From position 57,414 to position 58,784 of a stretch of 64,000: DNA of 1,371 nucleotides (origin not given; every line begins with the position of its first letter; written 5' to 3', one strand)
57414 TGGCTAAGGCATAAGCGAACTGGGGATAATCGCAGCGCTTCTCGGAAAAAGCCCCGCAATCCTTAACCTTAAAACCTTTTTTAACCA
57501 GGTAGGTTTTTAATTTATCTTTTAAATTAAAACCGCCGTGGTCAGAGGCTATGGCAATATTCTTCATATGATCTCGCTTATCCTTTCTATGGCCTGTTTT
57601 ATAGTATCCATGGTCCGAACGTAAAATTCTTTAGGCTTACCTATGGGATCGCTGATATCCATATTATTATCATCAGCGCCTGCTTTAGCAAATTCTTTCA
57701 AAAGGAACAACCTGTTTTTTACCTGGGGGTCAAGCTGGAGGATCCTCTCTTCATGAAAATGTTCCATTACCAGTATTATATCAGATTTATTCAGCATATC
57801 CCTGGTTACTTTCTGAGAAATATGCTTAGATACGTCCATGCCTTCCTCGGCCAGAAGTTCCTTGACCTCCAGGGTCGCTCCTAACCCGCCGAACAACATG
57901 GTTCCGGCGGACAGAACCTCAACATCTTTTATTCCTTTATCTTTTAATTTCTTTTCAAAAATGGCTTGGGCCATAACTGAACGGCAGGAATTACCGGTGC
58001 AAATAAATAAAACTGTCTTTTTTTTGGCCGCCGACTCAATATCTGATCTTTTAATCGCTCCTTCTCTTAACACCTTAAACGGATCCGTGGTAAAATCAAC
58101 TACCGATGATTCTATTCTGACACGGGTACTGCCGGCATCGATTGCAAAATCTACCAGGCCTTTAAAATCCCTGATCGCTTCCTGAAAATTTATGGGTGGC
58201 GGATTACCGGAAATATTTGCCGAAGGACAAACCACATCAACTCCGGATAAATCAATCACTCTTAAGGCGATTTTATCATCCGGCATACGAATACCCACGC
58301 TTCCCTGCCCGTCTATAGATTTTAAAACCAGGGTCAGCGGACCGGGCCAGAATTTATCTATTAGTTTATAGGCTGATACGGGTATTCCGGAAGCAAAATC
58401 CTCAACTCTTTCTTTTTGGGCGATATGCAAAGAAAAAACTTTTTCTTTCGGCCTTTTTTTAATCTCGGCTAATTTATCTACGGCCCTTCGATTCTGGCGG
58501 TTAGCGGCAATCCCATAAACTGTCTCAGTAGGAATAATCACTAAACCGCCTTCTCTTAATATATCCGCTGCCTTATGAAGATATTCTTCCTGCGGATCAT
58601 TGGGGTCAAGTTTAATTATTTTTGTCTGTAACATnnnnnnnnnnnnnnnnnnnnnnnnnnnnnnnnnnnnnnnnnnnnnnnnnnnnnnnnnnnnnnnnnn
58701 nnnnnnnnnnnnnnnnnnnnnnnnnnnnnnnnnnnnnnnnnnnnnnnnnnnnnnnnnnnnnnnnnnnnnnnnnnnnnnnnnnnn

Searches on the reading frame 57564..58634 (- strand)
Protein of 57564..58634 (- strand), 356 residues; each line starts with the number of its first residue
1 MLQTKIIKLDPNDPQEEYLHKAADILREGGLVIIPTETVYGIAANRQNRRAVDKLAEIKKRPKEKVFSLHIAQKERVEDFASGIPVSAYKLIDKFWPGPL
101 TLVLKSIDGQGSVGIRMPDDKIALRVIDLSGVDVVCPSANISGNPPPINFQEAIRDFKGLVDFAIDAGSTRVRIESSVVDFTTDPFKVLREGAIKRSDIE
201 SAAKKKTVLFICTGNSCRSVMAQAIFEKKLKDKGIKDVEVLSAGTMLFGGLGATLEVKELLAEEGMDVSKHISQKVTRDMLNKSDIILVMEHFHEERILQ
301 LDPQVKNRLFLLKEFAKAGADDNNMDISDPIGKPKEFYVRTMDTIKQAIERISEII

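Call 39: find_encoding_contigs(protein=window:57564-58634:-, flank=10000, max_places=1)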
Protein window:57564-58634:- (356 aa): 10 contigs read that carry it; 1 place shown.
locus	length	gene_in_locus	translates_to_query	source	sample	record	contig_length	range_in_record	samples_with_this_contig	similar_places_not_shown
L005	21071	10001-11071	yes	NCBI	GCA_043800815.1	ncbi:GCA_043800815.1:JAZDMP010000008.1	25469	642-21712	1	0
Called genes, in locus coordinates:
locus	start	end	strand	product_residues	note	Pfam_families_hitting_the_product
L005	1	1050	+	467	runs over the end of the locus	PF13522:GATase_6 (weak), PF13537:GATase_7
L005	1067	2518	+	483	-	PF13230:GATase_4 (weak), PF13522:GATase_6, PF13537:GATase_7, PF00156:Pribosyltran (weak)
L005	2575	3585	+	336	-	PF00586:AIRS, PF02769:AIRS_C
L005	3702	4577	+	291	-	PF01145:Band_7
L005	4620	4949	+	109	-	PF18924:DUF5674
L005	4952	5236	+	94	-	-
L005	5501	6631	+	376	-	-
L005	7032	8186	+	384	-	-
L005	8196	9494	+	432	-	PF02844:GARS_N, PF01071:GARS_A, PF02222:ATP-grasp, PF02655:ATP-grasp_3 (faint), PF08442:ATP-grasp_2 (weak), PF08443:RimK, PF02843:GARS_C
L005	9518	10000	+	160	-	PF00731:AIRC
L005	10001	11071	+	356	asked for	PF01300:Sua5_yciO_yrdC, PF01451:LMWPc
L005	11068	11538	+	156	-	PF02502:LacAB_rpiB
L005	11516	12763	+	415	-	PF00464:SHMT, PF00155:Aminotran_1_2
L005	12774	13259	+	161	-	PF00383:dCMP_cyt_deam_1, PF14437:MafB19-deam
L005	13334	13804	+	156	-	PF22811:Zn_ribbon_NrdR, PF03477:ATP-cone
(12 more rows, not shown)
